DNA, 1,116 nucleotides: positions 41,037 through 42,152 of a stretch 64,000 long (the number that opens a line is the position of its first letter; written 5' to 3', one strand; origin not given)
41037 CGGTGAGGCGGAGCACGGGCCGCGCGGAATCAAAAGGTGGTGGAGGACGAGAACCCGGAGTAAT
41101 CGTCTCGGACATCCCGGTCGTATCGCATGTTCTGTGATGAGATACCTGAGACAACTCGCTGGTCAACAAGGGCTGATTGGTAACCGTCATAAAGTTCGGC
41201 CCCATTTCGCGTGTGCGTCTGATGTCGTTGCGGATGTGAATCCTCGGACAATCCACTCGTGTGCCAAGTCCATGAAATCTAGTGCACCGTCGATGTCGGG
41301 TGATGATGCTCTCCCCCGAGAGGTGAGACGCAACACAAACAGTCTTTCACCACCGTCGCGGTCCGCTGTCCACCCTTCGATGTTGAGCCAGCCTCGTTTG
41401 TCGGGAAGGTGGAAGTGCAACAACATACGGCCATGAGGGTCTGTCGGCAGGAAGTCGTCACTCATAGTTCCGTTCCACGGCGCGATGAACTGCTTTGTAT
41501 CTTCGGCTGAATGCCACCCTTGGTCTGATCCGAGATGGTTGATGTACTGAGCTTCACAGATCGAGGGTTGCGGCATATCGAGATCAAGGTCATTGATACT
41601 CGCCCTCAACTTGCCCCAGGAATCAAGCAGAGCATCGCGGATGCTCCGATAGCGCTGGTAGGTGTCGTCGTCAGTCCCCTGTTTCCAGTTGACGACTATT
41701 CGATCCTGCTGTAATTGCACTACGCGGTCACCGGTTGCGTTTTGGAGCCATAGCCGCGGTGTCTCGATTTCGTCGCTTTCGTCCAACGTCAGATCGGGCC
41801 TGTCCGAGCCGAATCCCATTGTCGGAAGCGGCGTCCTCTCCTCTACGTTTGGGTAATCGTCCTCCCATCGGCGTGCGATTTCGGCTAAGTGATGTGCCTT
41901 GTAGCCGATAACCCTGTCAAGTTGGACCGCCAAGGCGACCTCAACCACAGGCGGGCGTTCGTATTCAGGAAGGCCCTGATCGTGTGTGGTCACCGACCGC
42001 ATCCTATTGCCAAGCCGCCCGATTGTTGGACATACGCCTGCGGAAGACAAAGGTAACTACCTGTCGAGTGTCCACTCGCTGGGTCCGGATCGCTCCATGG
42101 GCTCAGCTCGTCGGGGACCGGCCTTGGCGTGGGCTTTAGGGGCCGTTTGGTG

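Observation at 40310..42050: Translationally coupled three-gene operon of unknown function (TIGR04255-like + NWNGYG-motif protein + 115-aa orphan)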

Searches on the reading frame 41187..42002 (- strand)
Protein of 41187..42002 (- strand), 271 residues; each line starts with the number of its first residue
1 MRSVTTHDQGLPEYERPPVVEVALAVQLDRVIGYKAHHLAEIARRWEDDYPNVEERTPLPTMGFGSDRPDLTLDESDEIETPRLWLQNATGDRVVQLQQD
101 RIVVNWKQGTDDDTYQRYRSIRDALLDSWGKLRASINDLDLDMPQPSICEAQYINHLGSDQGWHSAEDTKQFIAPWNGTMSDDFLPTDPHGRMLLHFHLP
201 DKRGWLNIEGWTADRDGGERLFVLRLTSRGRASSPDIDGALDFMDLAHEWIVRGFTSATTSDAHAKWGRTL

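Call 4: search_protein_families(library=pfam, proteins=[window:41187-42002:-], max_evalue=0.1)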
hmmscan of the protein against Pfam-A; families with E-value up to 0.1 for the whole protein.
window:41187-42002:- (271 aa): 0 families

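Call 5: search_protein_families(library=ncbifam, proteins=[window:41187-42002:-], max_evalue=0.1)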
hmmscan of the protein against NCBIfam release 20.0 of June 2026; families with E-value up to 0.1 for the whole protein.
window:41187-42002:- (271 aa): 1 family
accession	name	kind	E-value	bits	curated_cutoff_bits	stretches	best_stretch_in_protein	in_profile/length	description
TIGR04255.1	sporadTIGR04255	subfamily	2.3e-18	67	30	1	14-268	2-252/252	TIGR04255 family protein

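Call 6: search_protein_families(library=padloc, proteins=[window:41187-42002:-], max_evalue=0.1)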
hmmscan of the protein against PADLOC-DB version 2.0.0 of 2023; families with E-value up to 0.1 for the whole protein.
window:41187-42002:- (271 aa): 0 families

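Call 7: search_solved_structures(query=window:41187-42002:-, max_evalue=10)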
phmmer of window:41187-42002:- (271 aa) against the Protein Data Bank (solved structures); distinct sequences matched with E-value up to 10: 1.
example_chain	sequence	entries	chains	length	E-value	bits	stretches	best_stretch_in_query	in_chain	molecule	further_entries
2dce_A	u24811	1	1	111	1.5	11.4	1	76-133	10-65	KIAA1915 protein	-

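Call 10: search_protein_families(library=phrogs, proteins=[window:41187-42002:-], max_evalue=0.1)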
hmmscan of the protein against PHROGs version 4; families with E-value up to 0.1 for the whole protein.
window:41187-42002:- (271 aa): 1 family
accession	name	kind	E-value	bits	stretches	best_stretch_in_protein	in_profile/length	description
phrog_29896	-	unknown function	0.06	14.4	1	214-254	25-65/70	-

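Call 50: search_solved_structures(query=A2, max_evalue=10)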
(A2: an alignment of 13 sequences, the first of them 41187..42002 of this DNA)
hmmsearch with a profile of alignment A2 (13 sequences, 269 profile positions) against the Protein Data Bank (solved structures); distinct sequences matched with E-value up to 10: 2.
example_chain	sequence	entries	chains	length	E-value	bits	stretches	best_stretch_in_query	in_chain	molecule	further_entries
8uiu_A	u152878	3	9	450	0.42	13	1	118-224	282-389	Flavin monooxygenase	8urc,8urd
3eap_A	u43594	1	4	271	1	11.7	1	112-200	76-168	Rho GTPase-activating protein 11A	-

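Call 52: find_homologous_proteins(query=A2, max_evalue=0.001)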
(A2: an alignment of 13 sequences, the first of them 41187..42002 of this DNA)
Query A2 (13 sequences) (271 aa, profile of the alignment): 564 proteins with E <= 0.001 among 8000 candidates; the best 120 are listed.
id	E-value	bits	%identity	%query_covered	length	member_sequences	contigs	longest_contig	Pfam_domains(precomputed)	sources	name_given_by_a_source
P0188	2.4e-127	442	50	99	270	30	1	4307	-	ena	-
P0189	6.8e-121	421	91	100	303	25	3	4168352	-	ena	-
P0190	1.5e-120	419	49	99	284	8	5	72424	-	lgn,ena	-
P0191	2.1e-120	419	52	97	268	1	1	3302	-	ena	-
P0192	1.6e-119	416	64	99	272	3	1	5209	-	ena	-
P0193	3.1e-119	415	86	100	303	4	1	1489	-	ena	-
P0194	4.4e-119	415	70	98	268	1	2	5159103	-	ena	-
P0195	1.1e-118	413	51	96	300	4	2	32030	-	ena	-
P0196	1.6e-118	413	52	96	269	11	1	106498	-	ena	-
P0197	2.7e-118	412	51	96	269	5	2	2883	-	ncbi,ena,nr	ncbi:MAG: TIGR04255 family protein [Acidimicrobiia bacterium]|nr:TIGR04255 family protein [Acidimicr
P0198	5.1e-118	411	61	99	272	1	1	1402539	-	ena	-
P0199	5.4e-118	411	51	96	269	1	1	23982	-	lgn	-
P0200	1.1e-117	410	63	99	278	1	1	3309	-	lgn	-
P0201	1.6e-117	410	73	100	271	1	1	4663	-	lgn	-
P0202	1.8e-117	409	50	98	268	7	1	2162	-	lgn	-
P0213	2.7e-114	399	51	96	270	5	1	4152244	-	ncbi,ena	-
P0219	4.0e-111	389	50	97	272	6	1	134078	-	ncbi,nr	ncbi:MAG: TIGR04255 family protein [bacterium]|nr:TIGR04255 family protein [bacterium]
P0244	1.2e-100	354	48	96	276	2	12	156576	-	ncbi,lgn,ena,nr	ncbi:MAG: TIGR04255 family protein [Acidimicrobiaceae bacterium]|nr:TIGR04255 family protein [Acidim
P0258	5.2e-91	323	51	93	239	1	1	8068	-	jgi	jgi:uncharacterized protein (TIGR04255 family)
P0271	1.7e-81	291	26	99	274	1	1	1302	-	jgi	jgi:uncharacterized protein (TIGR04255 family)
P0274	5.9e-80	286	29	99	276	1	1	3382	-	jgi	jgi:uncharacterized protein (TIGR04255 family)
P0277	2.9e-78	281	48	73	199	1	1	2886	-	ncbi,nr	ncbi:MAG: TIGR04255 family protein, partial [Chloroflexi bacterium]|nr:TIGR04255 family protein [Chl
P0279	2.1e-77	278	35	96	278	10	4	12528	-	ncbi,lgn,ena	-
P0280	2.7e-77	278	35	97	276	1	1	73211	-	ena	-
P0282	7.0e-77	276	34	97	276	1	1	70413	-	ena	-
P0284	1.1e-75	272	31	96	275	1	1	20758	-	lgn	-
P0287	4.5e-75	270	29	96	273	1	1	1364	-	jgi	jgi:uncharacterized protein (TIGR04255 family)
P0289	9.2e-75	269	36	96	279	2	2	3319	-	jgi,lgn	jgi:uncharacterized protein (TIGR04255 family)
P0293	5.7e-74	267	35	96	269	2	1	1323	-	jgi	jgi:uncharacterized protein (TIGR04255 family)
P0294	7.2e-74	266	34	96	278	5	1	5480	-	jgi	jgi:uncharacterized protein (TIGR04255 family)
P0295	9.1e-74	266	36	96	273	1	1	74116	-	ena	-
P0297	1.0e-73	266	36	96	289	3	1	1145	-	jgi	jgi:uncharacterized protein (TIGR04255 family)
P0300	2.4e-73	265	32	96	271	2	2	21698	-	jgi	jgi:uncharacterized protein (TIGR04255 family)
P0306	1.9e-72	262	35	99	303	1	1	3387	-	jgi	jgi:uncharacterized protein (TIGR04255 family)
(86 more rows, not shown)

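Call 56: find_encoding_contigs(protein=P0213, flank=8000, max_places=3)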
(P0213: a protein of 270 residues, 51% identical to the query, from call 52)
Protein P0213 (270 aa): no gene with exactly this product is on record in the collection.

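Call 58: predict_structure(alignment_id=A5)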
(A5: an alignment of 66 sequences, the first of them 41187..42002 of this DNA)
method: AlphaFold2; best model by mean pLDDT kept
length: 271 residues; sequences in the alignment: 66
mean_pLDDT: 91.6   pTM: 0.88
mean pLDDT of the five models: 91.6, 91.0, 90.8, 90.5, 90.4
residues with pLDDT >= 90: 215; 70-90: 36; 50-70: 13; < 50: 7
segments of 3 or more residues with pLDDT < 50: 1-7
pLDDT, mean of each block of 10 residues (from residue 1): 49 95 98 97 97 97 69 66 97 98 96 89 98 98 98 97 93 88 83 94 96 92 98 98 98 98 96 80
secondary structure, 60 per line:
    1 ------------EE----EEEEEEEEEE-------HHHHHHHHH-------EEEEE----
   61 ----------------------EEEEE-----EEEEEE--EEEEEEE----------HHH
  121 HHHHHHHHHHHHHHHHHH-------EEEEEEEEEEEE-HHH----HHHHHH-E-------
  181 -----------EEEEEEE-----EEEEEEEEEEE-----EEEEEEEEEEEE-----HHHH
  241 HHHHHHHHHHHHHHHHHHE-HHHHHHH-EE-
elements in order: E19-28 H36-44 E52-56 E83-87 E93-98 E101-107 H118-138 E146-157 H166-171 E192-198 E204-214 E220-231 H237-258 H261-267

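Call 60: fold_search(model_id=the predicted structure, library=pdb)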
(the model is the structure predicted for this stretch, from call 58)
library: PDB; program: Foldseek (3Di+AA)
matches with E <= 10: 1528; with E <= 0.001: 0
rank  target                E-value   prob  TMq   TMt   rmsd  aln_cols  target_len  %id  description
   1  9k3b_U                1.5e-03  0.95  0.25  0.34  11.7       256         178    8  Human RNA Polymerase III de novo transcribing complex 10 overall (TC10-overall) (released 2025-04-16)
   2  6v04                  1.5e-03  0.89  0.27  0.27  15.5       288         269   14  DynU16 crystal structure, a putative protein in the dynemicin biosynthetic locus (released 2020-11-18)
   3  1c9b_B                3.6e-03  0.91  0.24  0.34  10.8       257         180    8  CRYSTAL STRUCTURE OF A HUMAN TBP CORE DOMAIN-HUMAN TFIIB CORE DOMAIN COMPLEX BOUND TO AN EXTENDED, MODIFIED ADENOVIRAL (released 2000-01-10)
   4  3ju5_D                5.3e-03  0.95  0.36  0.29  10.2       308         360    8  Crystal Structure of Dimeric Arginine Kinase at 1.75-A Resolution (released 2009-09-29)
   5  6e24                  6.7e-03  0.75  0.23  0.27  10.8       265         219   10  Ternary structure of c-Myc-TBP-TAF1 (released 2019-10-02)
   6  4xrt_B                7.1e-03  0.30  0.18  0.17  17.3       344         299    8  Crystal structure of the di-domain ARO/CYC StfQ from the steffimycin biosynthetic pathway (released 2015-12-02)
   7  9v6e_A                7.5e-03  0.54  0.23  0.07  19.1       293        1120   10  Cryo-EM structure of human full length KICSTOR complex (state 1) (released 2025-11-12)
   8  3ju6_A                8.4e-03  0.97  0.38  0.30  10.4       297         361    9  Crystal Structure of Dimeric Arginine Kinase in Complex with AMPPNP and Arginine (released 2009-09-29)
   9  3ju5_C                8.4e-03  0.93  0.38  0.30  11.1       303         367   10  Crystal Structure of Dimeric Arginine Kinase at 1.75-A Resolution (released 2009-09-29)
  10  7z1s                  1.1e-02  0.57  0.19  0.25  15.6       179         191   13  X-ray crystal structure of SLPYL1-NIO complex (released 2022-07-13)
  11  5mn0_A                1.1e-02  0.44  0.17  0.22  15.7       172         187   14  ABA RECEPTOR FROM CITRUS, CSPYL1 (released 2017-08-02)
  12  3ju5_A                1.2e-02  0.89  0.35  0.28  10.8       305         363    9  Crystal Structure of Dimeric Arginine Kinase at 1.75-A Resolution (released 2009-09-29)
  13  4v7n_AA               1.2e-02  0.75  0.31  0.25  10.8       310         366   12  Glycocyamine kinase, beta-beta homodimer from marine worm Namalycastis sp., with transition state analog Mg(II)-ADP-N (released 2014-07-09)
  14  6ka3_A                1.2e-02  0.20  0.12  0.18  19.0       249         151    8  Crystal structure of a Thebaine synthase from Papaver somniferum (released 2020-06-24)
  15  8wtb_A                1.3e-02  0.80  0.30  0.34  11.4       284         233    9  Crystal structure of McsA/McsB complex truncated by chymotrypsin (released 2024-05-08)
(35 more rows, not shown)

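Call 80: find_encoding_contigs(protein=P0280, flank=5000, max_places=2)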
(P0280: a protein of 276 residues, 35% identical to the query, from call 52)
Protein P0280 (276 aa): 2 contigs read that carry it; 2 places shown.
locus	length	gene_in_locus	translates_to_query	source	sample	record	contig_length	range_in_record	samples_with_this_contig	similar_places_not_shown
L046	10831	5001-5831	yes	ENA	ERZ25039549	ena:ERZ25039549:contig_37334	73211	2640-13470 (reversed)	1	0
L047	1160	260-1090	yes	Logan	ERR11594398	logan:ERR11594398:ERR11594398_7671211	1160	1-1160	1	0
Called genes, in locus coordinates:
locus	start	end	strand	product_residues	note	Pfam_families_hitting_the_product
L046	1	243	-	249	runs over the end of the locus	-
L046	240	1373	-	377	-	-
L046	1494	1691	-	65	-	PF10049:DUF2283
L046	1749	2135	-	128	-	PF03683:UPF0175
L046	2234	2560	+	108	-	PF04255:DUF433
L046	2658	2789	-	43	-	-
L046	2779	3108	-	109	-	PF01909:NTP_transf_2, PF18765:Polbeta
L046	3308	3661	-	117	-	PF01934:HepT-like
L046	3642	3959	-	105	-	PF01909:NTP_transf_2, PF18765:Polbeta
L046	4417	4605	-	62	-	-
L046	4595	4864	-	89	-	-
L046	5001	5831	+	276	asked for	-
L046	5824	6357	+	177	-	-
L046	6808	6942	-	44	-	PF08845:SymE_toxin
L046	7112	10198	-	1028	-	-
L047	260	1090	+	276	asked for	-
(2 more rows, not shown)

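Call 81: find_encoding_contigs(protein=P0284, flank=5000, max_places=2)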
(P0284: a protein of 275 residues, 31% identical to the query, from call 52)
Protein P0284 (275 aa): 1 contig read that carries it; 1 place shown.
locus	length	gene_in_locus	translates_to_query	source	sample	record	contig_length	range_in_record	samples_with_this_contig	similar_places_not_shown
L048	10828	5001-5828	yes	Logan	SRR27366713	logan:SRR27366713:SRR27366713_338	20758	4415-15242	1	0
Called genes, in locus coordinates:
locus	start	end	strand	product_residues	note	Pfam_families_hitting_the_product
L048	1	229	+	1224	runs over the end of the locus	PF25791:WHD_BREX_BrxC (faint)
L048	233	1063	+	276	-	PF18735:HEPN_RiboL-PSP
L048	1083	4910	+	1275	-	PF07669:Eco57I, PF02384:N6_Mtase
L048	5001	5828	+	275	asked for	-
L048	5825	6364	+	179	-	-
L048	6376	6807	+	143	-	-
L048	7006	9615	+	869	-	PF08665:PglZ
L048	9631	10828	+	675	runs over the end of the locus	PF20442:BrxL_N, PF13337:BrxL_ATPase, PF13541:ChlI (faint), PF05362:Lon_C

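Call 82: find_encoding_contigs(protein=P0300, flank=5000, max_places=2)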
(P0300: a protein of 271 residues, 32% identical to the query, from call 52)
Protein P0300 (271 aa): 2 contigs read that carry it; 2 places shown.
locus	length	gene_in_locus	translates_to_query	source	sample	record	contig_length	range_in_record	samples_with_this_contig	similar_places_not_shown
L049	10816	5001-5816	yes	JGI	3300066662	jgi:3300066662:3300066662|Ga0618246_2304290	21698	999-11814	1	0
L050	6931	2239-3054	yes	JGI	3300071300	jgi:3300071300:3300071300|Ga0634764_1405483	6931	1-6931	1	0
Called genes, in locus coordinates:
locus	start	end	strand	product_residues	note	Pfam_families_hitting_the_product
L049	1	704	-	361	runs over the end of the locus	PF06067:DUF932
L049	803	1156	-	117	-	PF12728:HTH_17 (weak)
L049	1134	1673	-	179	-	-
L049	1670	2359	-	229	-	PF18754:Nmad3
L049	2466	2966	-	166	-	-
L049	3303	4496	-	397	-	PF04326:SLFN_AlbA_2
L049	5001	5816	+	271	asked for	-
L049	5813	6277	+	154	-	-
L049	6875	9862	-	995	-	PF04851:ResIII, PF00270:DEAD (weak), PF19778:RE_endonuc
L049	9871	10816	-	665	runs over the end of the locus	PF01555:N6_N4_Mtase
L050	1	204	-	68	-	?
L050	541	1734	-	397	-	PF04326:SLFN_AlbA_2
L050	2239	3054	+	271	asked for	-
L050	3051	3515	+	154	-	-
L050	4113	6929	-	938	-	?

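Call 95: search_protein_families(library=padloc, proteins=[L048:5001-5828:+, L048:5825-6364:+, L048:6376-6807:+], max_evalue=0.01)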
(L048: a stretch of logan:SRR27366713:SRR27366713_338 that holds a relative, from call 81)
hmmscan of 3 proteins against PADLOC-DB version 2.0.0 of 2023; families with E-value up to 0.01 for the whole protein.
L048:5001-5828:+ (275 aa): 0 families

L048:5825-6364:+ (179 aa): 4 families
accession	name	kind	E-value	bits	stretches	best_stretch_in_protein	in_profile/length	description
PDLC04576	PDC-M32A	-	1.4e-14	51.7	1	70-158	263-351/375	-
PDLC04575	PDC-M32A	-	2.7e-10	37.9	1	70-162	260-353/375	-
PDLC04574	PDC-M32A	-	5.3e-07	26.9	1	71-161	262-353/376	-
PDLC04577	PDC-M32A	-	0.0026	14.9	1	71-148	272-348/384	-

L048:6376-6807:+ (143 aa): 2 families
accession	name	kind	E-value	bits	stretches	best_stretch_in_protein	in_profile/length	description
PDLC04579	PDC-M32B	-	0.00016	20.2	1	15-71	2-52/123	-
PDLC04578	PDC-M32B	-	0.0003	19.2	1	15-67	2-54/131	-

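Call 100: find_encoding_contigs(protein=P0295, flank=7000, max_places=2)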
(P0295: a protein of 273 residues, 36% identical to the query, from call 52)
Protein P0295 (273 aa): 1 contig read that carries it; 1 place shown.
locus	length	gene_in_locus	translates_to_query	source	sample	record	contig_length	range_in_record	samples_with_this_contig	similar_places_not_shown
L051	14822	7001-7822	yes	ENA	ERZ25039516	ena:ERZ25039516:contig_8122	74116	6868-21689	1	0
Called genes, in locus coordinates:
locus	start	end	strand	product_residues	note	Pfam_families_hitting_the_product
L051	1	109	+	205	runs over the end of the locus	-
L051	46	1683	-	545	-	-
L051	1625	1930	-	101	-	-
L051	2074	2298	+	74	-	PF01610:DDE_Tnp_ISL3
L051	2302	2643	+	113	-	PF01610:DDE_Tnp_ISL3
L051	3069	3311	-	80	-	PF18766:SWI2_SNF2 (weak)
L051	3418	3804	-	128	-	-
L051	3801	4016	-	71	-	-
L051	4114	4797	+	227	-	PF01381:HTH_3 (weak)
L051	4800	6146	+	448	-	PF14657:Arm-DNA-bind_4 (weak), PF14659:Phage_int_SAM_3, PF00589:Phage_integrase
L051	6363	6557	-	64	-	-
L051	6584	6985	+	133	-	-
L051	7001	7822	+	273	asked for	-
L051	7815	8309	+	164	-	-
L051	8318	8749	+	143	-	-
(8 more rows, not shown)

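Call 101: find_encoding_contigs(protein=P0282, flank=7000, max_places=2)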
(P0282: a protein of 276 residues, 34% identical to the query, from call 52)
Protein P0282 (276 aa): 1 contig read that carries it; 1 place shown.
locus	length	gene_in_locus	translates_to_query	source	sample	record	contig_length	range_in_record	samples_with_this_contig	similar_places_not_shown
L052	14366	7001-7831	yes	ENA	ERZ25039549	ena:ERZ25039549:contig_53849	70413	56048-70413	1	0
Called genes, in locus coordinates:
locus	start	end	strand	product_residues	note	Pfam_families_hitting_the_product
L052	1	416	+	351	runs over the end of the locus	PF18998:Flg_new_2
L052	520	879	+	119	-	PF05685:Uma2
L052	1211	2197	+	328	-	-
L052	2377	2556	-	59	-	-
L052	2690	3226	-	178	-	-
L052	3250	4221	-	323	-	-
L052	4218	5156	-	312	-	-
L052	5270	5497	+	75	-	-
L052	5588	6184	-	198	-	PF03683:UPF0175, PF04255:DUF433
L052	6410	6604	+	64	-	-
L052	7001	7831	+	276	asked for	-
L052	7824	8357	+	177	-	-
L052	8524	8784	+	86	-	-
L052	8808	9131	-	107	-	PF08845:SymE_toxin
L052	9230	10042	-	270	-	-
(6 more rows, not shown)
